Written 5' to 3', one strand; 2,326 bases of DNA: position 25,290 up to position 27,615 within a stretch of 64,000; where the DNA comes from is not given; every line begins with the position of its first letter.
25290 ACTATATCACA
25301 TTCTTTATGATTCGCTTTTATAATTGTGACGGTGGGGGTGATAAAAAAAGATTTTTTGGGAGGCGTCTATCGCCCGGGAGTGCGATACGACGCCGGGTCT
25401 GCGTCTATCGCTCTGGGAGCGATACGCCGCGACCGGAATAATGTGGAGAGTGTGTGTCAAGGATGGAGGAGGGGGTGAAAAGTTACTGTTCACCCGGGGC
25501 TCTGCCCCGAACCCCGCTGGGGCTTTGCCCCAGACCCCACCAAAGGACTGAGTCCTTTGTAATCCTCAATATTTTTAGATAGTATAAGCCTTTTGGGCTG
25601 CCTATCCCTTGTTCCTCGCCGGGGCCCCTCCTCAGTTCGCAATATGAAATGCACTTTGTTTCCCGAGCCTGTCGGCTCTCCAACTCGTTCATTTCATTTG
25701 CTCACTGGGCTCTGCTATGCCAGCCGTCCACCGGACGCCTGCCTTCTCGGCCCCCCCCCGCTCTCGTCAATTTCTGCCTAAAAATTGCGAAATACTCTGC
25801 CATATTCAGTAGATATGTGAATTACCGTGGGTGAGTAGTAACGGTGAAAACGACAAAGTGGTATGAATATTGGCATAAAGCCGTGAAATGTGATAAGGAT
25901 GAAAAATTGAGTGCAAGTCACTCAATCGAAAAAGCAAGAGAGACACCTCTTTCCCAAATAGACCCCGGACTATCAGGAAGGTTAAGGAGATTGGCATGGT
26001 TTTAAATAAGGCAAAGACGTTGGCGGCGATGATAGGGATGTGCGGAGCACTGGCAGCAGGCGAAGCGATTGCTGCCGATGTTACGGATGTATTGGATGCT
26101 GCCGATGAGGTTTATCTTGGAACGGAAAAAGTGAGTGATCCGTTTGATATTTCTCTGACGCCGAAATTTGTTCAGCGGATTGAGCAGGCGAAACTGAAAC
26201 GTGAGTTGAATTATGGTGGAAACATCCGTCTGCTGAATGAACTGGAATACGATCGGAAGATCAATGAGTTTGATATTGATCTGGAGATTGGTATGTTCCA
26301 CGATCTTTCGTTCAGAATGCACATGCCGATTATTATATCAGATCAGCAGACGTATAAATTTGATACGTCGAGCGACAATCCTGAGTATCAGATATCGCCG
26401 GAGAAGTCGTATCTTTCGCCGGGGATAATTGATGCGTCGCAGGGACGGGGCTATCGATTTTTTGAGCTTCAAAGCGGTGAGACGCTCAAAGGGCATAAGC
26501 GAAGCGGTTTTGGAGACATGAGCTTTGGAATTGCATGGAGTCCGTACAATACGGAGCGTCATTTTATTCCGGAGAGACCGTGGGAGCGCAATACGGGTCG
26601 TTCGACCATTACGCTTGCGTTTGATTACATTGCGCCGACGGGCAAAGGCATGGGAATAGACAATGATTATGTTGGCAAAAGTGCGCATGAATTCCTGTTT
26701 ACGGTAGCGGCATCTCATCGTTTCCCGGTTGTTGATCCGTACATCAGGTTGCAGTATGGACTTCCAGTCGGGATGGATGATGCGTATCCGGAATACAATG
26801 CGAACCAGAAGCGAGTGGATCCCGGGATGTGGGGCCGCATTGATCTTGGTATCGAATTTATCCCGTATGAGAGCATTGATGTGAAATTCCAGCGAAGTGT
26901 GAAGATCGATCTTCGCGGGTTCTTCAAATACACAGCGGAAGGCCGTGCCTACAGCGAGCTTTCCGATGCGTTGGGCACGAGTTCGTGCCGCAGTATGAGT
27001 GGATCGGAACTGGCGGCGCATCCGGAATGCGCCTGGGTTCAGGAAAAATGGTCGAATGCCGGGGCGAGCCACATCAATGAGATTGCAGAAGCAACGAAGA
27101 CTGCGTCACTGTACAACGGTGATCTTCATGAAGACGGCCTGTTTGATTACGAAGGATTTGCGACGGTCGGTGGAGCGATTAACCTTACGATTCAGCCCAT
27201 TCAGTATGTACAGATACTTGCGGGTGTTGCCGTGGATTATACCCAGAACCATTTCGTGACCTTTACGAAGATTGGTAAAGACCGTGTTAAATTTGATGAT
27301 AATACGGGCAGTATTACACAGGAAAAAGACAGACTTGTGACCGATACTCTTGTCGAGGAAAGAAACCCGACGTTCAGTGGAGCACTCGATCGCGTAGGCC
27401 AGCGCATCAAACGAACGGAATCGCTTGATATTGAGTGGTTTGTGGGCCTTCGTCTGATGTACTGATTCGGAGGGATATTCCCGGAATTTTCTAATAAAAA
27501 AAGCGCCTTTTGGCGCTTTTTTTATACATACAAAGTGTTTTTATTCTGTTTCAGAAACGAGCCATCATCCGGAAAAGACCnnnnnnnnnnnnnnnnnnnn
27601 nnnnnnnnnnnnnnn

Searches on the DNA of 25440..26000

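Call 41: search_rna_families(source=window, start=25440, end=26000, threshold=evalue, max_evalue=10)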
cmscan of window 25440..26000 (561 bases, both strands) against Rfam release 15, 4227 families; matches with E-value up to 10: 5.
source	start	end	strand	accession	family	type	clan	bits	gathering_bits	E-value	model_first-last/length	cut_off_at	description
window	25641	25700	+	RF00818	mir-318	Gene; miRNA;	CL00084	16.5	70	2.7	1-69/69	no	mir-318 microRNA precursor family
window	25492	25582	+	RF00483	IRES_IGF2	Cis-reg; IRES;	-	12.4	70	4.1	1-121/121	no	Insulin-like growth factor II IRES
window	25514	25567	-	RF01276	sR53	Gene; snRNA; snoRNA; CD-box;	-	12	49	3.1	1-60/60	no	Small nucleolar RNA sR53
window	25737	25851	+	RF01986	ZEB2_AS1_3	Gene; lncRNA;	-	11.1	55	8.4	1-100/100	no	ZEB2 antisense RNA 1 conserved region 3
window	25465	25533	+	RF02042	HOTTIP_3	Gene; lncRNA;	-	6.8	50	3.1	1-353/353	no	HOXA transcript at the distal tip, conserved region 3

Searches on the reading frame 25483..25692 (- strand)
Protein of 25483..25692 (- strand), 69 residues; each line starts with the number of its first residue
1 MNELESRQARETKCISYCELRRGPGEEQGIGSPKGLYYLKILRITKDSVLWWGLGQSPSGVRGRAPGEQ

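Call 82: search_protein_representatives(protein=window:25483-25692:-)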
Query: 69 residues. Proteins with E-value up to 0.001 (for the whole library): 3; up to 1e-10: 0; up to 1e-30: 0. The best 3 are listed.
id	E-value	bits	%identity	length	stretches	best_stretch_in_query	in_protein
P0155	2.1e-04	37.6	46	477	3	15-45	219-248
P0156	2.8e-04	37.2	39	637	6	28-63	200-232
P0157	7.9e-04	35.8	-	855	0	-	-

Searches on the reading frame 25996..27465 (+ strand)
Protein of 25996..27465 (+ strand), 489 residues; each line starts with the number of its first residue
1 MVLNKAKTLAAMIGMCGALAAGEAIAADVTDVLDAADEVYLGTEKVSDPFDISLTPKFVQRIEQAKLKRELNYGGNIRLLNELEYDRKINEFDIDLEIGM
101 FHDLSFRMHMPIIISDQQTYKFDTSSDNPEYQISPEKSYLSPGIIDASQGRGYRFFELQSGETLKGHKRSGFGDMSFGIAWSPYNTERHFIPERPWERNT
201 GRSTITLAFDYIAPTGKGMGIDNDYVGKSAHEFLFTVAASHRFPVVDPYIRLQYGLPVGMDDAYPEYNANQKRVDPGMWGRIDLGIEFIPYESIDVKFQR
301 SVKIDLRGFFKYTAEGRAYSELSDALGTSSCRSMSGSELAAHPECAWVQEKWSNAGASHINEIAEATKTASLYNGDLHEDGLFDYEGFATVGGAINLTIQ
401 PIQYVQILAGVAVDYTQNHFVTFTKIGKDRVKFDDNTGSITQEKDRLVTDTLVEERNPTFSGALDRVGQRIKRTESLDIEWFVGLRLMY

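Call 11: search_protein_families(library=pfam, proteins=[window:25996-27465:+])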
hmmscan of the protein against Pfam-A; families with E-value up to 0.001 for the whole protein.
window:25996-27465:+ (489 aa): 0 families

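Call 51: find_homologous_proteins(query=window:25996-27465:+, max_evalue=1e-20)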
Query window:25996-27465:+ (489 aa): 68 proteins with E <= 1e-20 among 7512 candidates.
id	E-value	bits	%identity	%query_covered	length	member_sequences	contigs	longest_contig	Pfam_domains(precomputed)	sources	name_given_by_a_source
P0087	0.0e+0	1126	100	100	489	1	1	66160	-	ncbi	-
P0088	2.4e-247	840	73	100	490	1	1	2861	-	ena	-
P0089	1.7e-242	824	74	100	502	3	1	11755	-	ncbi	-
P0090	3.0e-226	770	71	99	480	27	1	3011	-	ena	-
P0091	1.3e-225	768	69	100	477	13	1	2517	-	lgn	-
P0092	1.5e-225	768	69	100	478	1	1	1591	-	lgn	-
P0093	1.9e-222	758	70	100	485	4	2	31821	-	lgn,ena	-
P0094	1.2e-219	748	70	99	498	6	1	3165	-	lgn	-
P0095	2.5e-217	741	69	100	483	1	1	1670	PF13557.13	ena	-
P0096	1.4e-216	738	67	100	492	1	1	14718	-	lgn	-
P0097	1.9e-213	728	65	100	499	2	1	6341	-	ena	-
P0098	2.6e-213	728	68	100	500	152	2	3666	-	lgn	-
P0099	4.4e-213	727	68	99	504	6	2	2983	-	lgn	-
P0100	5.8e-211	720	66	100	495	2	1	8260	-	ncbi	-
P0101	6.0e-211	720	66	100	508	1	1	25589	-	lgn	-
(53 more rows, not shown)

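Call 52: find_encoding_contigs(protein=P0089, flank=10000, max_places=3)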
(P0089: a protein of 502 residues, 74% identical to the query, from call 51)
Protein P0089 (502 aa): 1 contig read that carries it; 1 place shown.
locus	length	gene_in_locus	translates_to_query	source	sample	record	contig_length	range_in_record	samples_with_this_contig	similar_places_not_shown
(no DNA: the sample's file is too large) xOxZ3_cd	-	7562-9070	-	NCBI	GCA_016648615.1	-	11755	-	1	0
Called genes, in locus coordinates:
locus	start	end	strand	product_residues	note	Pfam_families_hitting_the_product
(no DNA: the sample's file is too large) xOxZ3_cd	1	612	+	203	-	?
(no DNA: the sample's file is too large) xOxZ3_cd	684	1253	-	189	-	-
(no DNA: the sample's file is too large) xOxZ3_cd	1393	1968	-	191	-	PF03602:Cons_hypoth95, PF05175:MTS (weak)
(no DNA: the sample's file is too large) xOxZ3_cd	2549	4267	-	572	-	PF04468:PSP1, PF28472:PSP1_3rd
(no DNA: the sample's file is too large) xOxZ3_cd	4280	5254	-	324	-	PF00480:ROK, PF02685:Glucokinase (weak)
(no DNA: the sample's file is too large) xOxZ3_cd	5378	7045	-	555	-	-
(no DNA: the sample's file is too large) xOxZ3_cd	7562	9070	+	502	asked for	-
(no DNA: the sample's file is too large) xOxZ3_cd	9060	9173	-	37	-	-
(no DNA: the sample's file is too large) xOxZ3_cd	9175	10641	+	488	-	PF12895:ANAPC3 (faint), PF13176:TPR_7 (faint), PF13424:TPR_12 (faint), PF13428:TPR_14 (faint), PF13432:TPR_16 (faint), PF14559:TPR_19 (faint), PF23914:TPR_CcmH_CycH (faint), PF25062:ARM_TT21_N (weak), +6 more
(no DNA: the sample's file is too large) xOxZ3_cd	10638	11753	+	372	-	?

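Call 53: find_encoding_contigs(protein=P0093, flank=10000, max_places=3)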
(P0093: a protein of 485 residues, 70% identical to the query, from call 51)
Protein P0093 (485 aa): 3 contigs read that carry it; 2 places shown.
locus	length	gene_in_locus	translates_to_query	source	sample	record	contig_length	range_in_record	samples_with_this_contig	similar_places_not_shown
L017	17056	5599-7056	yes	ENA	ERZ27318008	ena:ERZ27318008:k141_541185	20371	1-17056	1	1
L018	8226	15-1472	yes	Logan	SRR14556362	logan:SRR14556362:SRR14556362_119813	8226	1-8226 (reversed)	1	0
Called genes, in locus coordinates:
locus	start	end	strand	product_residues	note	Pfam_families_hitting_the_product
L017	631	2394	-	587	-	PF04468:PSP1, PF28472:PSP1_3rd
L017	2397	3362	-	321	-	PF00480:ROK, PF02685:Glucokinase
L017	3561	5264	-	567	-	-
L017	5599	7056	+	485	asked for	-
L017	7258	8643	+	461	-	PF23914:TPR_CcmH_CycH (faint), PF12895:ANAPC3 (faint), PF13428:TPR_14 (faint), PF13432:TPR_16 (faint), PF14559:TPR_19 (faint), PF07719:TPR_2 (faint), PF13181:TPR_8 (faint)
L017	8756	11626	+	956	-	PF02739:5_3_exonuc_N, PF01367:5_3_exonuc, PF00476:DNA_pol_A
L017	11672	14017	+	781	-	PF00069:Pkinase, PF07714:PK_Tyr_Ser-Thr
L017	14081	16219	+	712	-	-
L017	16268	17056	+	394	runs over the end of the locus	PF07075:NamZ_N, PF20732:NamZ_C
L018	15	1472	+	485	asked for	-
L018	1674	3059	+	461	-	PF23914:TPR_CcmH_CycH (faint), PF12895:ANAPC3 (faint), PF13428:TPR_14 (faint), PF13432:TPR_16 (faint), PF14559:TPR_19 (faint), PF07719:TPR_2 (faint), PF13181:TPR_8 (faint)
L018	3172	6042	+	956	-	PF02739:5_3_exonuc_N, PF01367:5_3_exonuc, PF00476:DNA_pol_A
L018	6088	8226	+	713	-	?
